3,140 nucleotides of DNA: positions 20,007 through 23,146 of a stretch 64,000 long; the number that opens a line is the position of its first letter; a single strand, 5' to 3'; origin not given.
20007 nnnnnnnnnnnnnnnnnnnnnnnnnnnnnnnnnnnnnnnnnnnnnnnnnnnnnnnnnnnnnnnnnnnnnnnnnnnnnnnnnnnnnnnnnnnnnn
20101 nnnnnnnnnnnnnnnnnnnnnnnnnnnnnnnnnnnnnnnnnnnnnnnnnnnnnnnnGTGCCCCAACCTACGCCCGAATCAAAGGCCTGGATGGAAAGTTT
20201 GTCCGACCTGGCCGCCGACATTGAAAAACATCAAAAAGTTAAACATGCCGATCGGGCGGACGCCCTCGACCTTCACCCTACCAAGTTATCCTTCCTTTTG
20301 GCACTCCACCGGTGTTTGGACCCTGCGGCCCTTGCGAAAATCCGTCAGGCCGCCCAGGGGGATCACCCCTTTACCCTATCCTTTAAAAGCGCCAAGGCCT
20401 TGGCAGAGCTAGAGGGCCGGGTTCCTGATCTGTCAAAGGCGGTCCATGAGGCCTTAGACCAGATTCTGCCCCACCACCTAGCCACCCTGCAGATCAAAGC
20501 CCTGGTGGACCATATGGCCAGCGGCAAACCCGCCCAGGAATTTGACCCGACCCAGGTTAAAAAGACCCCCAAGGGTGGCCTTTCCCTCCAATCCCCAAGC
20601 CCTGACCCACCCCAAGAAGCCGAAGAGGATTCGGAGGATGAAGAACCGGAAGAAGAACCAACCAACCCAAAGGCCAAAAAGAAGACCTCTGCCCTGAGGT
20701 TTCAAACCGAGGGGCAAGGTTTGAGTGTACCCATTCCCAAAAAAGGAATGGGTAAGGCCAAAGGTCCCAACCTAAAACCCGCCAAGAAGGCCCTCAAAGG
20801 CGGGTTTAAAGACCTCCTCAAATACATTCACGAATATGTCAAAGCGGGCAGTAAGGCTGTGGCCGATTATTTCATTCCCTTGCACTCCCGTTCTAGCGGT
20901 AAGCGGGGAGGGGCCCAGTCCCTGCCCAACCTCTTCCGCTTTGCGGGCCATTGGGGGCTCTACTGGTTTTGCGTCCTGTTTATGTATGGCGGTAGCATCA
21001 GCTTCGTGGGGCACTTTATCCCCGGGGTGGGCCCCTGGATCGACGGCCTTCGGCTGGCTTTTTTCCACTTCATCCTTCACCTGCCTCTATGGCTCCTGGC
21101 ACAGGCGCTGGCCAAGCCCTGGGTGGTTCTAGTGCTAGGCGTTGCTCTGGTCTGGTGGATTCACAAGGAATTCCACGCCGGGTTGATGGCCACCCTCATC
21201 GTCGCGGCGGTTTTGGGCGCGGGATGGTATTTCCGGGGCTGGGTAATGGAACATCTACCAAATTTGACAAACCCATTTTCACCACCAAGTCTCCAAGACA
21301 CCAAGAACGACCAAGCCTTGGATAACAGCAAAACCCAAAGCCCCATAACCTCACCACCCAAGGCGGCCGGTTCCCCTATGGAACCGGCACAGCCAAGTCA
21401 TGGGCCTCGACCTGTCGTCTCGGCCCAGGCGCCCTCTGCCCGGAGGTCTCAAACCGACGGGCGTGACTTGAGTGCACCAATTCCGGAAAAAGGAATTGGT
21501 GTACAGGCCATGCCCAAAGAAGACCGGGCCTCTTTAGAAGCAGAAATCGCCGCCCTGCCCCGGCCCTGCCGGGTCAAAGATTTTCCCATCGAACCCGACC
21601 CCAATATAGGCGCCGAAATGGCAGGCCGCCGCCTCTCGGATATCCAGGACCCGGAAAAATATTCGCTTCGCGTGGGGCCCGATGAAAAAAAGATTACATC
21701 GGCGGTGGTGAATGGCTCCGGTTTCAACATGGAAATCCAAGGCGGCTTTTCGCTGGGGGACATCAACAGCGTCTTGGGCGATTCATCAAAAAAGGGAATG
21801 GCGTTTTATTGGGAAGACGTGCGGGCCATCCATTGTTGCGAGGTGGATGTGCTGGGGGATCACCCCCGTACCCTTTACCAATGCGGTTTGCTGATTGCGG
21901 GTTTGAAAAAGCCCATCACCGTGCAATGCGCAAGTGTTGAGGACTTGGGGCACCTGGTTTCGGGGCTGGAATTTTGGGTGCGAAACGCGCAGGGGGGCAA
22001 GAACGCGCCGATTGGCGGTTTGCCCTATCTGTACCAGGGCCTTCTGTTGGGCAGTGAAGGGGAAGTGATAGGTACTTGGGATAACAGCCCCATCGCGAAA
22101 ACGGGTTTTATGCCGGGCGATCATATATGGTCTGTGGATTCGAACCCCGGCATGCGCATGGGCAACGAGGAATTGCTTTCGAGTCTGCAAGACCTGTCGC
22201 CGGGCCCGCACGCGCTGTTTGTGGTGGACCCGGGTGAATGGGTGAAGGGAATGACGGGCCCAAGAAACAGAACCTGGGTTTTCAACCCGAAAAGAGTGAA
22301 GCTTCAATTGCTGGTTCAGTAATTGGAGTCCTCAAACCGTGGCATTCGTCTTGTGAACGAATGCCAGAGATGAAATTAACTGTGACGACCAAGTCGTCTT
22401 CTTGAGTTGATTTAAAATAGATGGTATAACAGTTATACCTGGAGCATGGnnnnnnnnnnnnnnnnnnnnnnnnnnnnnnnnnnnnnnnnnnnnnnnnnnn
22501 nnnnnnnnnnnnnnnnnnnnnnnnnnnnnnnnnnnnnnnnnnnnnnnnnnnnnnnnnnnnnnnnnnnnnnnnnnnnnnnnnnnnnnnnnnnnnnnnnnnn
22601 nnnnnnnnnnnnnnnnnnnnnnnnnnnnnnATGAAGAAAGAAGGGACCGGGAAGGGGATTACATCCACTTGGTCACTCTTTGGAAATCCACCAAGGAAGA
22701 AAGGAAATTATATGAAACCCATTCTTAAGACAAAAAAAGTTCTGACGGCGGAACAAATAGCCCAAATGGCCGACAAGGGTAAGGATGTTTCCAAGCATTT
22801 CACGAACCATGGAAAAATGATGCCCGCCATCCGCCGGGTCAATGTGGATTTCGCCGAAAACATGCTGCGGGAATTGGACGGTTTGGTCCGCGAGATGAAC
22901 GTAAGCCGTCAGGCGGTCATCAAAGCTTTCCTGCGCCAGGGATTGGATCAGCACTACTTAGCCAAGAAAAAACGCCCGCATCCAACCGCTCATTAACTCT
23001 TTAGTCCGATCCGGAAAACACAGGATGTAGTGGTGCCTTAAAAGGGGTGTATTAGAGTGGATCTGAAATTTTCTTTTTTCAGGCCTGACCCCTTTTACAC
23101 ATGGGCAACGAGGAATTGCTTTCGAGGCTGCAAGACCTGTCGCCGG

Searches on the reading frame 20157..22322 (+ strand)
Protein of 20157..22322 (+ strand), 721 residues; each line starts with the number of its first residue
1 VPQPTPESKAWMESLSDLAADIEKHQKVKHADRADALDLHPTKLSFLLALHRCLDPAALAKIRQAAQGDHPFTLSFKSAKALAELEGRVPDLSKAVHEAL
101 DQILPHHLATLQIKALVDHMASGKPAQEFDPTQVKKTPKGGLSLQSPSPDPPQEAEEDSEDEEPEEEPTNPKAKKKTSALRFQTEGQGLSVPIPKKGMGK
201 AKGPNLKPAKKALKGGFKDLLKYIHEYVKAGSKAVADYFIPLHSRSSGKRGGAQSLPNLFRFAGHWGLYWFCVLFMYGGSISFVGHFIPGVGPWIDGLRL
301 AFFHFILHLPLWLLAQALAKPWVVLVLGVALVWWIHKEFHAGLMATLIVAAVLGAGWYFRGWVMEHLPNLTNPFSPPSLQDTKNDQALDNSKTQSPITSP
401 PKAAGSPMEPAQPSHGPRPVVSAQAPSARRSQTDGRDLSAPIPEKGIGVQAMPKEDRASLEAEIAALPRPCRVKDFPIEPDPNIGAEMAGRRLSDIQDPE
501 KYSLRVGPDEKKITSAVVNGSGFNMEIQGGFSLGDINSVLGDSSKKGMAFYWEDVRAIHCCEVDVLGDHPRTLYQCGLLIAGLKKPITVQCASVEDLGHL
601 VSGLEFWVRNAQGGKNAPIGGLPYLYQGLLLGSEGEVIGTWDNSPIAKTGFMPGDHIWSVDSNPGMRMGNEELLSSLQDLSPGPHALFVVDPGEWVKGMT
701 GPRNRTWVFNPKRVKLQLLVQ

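Call 10: search_protein_families(library=pfam, proteins=[window:20157-22322:+], max_evalue=0.01)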
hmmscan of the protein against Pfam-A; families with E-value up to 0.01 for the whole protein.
window:20157-22322:+ (721 aa): 0 families

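Call 14: find_homologous_proteins(query=window:20190-22319:+)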
Query window:20190-22319:+ (710 aa): 6 proteins with E <= 0.001 among 8000 candidates.
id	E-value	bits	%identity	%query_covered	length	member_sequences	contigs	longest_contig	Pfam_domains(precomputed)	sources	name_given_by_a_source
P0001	0.0e+0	1649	100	100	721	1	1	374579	-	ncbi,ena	-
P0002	1.3e-279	948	62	100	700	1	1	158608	-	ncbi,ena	-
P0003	7.1e-255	866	60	100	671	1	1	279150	-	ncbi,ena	-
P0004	2.0e-90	322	45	57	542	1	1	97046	-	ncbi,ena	-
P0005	8.3e-85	304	42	59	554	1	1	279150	-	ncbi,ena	-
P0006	1.2e-57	214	30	94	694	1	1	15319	-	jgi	jgi:hypothetical protein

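Call 15: find_encoding_contigs(protein=P0002, flank=6000, max_places=3)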
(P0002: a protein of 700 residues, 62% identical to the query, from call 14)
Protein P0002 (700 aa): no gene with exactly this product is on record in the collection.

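Call 16: find_encoding_contigs(protein=P0003, flank=6000, max_places=3)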
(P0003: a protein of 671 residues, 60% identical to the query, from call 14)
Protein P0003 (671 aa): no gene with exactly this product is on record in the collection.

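Call 17: find_encoding_contigs(protein=P0004, flank=6000, max_places=3)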
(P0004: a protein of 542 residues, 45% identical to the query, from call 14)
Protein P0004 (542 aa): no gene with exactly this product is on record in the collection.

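Call 19: find_related_loci(query=A1, collection=genome_contigs, flank=8000)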
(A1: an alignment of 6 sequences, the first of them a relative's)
Query A1 (721 aa) in genome_contigs; peptide patterns used: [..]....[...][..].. (x = any residue, [..] = any of these).
42 stretches matched a pattern; 9 encode a relative of the query (tblastn E <= 1e-3); 9 distinct loci.
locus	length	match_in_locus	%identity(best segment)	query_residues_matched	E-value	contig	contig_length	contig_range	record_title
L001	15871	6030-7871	29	1-690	3e-62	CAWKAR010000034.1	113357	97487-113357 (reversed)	MAG: candidate division FCPU426 bacterium isolate MFD03726.bin.1.149 genome assembly, contig: contig_43426, whole genome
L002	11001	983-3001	35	1-718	3e-43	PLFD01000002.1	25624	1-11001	MAG: candidate division FCPU426 bacterium isolate bog_1179 73.20110800_S3S.14_contig_7260, whole genome shotgun sequence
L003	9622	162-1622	43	7-690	3e-32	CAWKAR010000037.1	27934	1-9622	MAG: candidate division FCPU426 bacterium isolate MFD03726.bin.1.149 genome assembly, contig: contig_43433, whole genome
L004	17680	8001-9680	31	7-694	1e-30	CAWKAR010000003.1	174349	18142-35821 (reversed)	MAG: candidate division FCPU426 bacterium isolate MFD03726.bin.1.149 genome assembly, contig: contig_11054, whole genome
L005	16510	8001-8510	37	1-166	4e-29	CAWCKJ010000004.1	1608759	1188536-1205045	MAG: candidate division FCPU426 bacterium isolate MFD01231.bin.1.41 genome assembly, contig: contig_18727, whole genome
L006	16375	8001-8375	49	11-135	8e-29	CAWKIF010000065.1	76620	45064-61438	MAG: candidate division FCPU426 bacterium isolate MFD04780.bin.2.20 genome assembly, contig: contig_15870, whole genome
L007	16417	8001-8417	40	1-139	5e-27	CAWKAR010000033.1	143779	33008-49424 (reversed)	MAG: candidate division FCPU426 bacterium isolate MFD03726.bin.1.149 genome assembly, contig: contig_43425, whole genome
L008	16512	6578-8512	31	1-718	4e-45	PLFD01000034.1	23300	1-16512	MAG: candidate division FCPU426 bacterium isolate bog_1179 73.20110800_S3S.14_contig_14176, whole genome shotgun sequenc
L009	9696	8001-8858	58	1-283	1e-16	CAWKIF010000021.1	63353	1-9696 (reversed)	MAG: candidate division FCPU426 bacterium isolate MFD04780.bin.2.20 genome assembly, contig: contig_123378, whole genome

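Call 44: search_protein_families(library=pfam, alignment_id=A3, max_evalue=0.01)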
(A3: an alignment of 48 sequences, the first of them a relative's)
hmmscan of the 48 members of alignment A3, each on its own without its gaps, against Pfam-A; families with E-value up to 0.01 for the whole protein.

A. member 1, P0001 (721 aa): 0 families

B. families by the number of members that match (of 48 scanned): 6 families
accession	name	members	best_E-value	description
PF13180.12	PDZ_2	2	0.0061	PDZ domain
PF15828.10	RDD1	1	0.0022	Required for drug-induced death protein 1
PF17445.7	Mfa1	1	0.0047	Mating factor A1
PF05786.19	Cnd2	1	0.0055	Condensin complex subunit 2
PF17820.7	PDZ_6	1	0.0055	PDZ domain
PF15794.10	CCDC106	1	0.0065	Coiled-coil domain-containing protein 106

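Call 57: predict_structure(alignment_id=A1)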
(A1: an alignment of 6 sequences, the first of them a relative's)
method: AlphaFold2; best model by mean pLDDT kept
length: 721 residues; sequences in the alignment: 6
mean_pLDDT: 44.5   pTM: 0.28
mean pLDDT of the five models: 44.5, 43.5, 40.7, 38.3, 36.7
residues with pLDDT >= 90: 0; 70-90: 39; 50-70: 227; < 50: 455
segments of 3 or more residues with pLDDT < 50: 1-12, 53-129, 135-218, 237-267, 280-294, 359-457, 508-512, 514-524, 527-549, 611-636, 638-649, 659-671, 690-721
pLDDT, mean of each block of 10 residues (from residue 1): 33 58 65 70 58 47 41 38 39 39 37 46 42 43 28 28 24 27 25 28 32 44 53 47 34 35 47 52 45 47 52 54 63 62 56 53 44 29 24 24 26 27 25 26 25 40 57 65 57 65 61 45 43 30 39 60 67 72 63 81 66 29 29 41 43 49 36 56 50 41 33 42 34
secondary structure, 60 per line:
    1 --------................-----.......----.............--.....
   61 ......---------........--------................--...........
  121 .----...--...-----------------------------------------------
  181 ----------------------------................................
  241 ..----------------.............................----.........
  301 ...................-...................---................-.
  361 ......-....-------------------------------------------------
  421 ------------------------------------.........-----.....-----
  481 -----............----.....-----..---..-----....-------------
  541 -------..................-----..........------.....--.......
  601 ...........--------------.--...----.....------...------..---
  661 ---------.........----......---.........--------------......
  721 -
elements in order (helices of 4 or more, strands of 3 or more residues): H9-24 H30-36 H41-53 H56-66 H76-83 H92-107 H110-121 H209-242 H259-287 H292-319 H321-339 H343-358 H360-366 H368-371 H457-465 E471-475 H486-497 E502-506 E524-527 E548-551 E555-565 E571-580 E587-591 H594-611 E629-631 E636-640 H670-678 E683-688 H692-700 E715-720

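Call 63: search_protein_families(library=phrogs, proteins=[window:20157-22322:+], max_evalue=0.001)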
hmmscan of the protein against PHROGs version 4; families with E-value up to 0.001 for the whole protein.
window:20157-22322:+ (721 aa): 0 families

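Call 75: search_dna_similar(query=window:20157-22319:+, collection=plasmids, mode=protein, max_evalue=0.001, max_rows=10)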
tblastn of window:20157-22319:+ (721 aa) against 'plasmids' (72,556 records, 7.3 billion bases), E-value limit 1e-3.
No match.

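Call 76: search_dna_similar(query=window:20157-22319:+, collection=phages, mode=protein, max_evalue=0.001, max_rows=10)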
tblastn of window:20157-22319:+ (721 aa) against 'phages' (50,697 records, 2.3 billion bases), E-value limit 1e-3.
No match.

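Call 92: list_cluster_members(proteins=[P0001, P0002, P0003])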
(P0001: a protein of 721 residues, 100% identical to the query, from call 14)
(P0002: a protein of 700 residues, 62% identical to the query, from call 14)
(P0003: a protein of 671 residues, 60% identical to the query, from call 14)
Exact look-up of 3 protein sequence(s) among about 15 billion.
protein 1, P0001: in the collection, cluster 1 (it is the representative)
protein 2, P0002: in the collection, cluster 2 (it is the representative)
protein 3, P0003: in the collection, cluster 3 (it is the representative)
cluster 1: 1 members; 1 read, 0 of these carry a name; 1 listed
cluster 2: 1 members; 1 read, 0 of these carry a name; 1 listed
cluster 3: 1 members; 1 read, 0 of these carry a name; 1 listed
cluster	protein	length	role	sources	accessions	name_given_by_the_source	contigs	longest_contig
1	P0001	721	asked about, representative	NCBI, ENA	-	-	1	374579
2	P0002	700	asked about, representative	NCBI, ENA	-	-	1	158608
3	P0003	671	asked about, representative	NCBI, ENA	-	-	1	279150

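Call 93: search_protein_families(library=ncbifam, proteins=[window:20157-22322:+, L005:8001-8657:+, L004:7989-9737:+], max_evalue=0.01)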
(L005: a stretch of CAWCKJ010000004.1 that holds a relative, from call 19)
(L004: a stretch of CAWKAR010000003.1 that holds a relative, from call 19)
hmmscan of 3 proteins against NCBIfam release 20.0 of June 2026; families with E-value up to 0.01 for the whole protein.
window:20157-22322:+ (721 aa): 1 family
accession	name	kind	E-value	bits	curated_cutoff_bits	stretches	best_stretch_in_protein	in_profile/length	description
NF001419.0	PRK00293.1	subfamily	0.0024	16.5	330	1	284-339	352-410/574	protein-disulfide reductase DsbD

L005:8001-8657:+ (219 aa): 0 families

L004:7989-9737:+ (583 aa): 1 family
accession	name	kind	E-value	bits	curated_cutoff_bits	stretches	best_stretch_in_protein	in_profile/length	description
TIGR02037.1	degP_htrA_DO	subfamily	0.0058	15.6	416.2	1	512-564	268-319/434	Do family serine endopeptidase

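Call 94: search_protein_families(library=padloc, proteins=[window:20157-22322:+, L005:8001-8657:+, L004:7989-9737:+], max_evalue=0.01)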
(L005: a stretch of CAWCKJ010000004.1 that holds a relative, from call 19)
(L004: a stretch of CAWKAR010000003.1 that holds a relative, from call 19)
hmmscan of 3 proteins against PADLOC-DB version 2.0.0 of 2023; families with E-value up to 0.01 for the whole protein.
window:20157-22322:+ (721 aa): 0 families

L005:8001-8657:+ (219 aa): 0 families

L004:7989-9737:+ (583 aa): 0 families

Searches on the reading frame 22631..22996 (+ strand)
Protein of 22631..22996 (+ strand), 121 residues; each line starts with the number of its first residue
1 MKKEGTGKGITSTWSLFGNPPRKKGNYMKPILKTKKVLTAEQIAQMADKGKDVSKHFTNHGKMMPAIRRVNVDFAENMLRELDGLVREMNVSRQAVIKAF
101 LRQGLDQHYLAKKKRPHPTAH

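Call 10: search_protein_families(library=pfam, proteins=[window:22631-22996:+], max_evalue=0.01)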
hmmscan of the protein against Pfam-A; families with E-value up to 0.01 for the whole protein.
window:22631-22996:+ (121 aa): 1 family
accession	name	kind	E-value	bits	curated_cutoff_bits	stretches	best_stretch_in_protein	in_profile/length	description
PF01402.27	RHH_1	-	0.00013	22.2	20.5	1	76-107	8-39/39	Ribbon-helix-helix protein, copG family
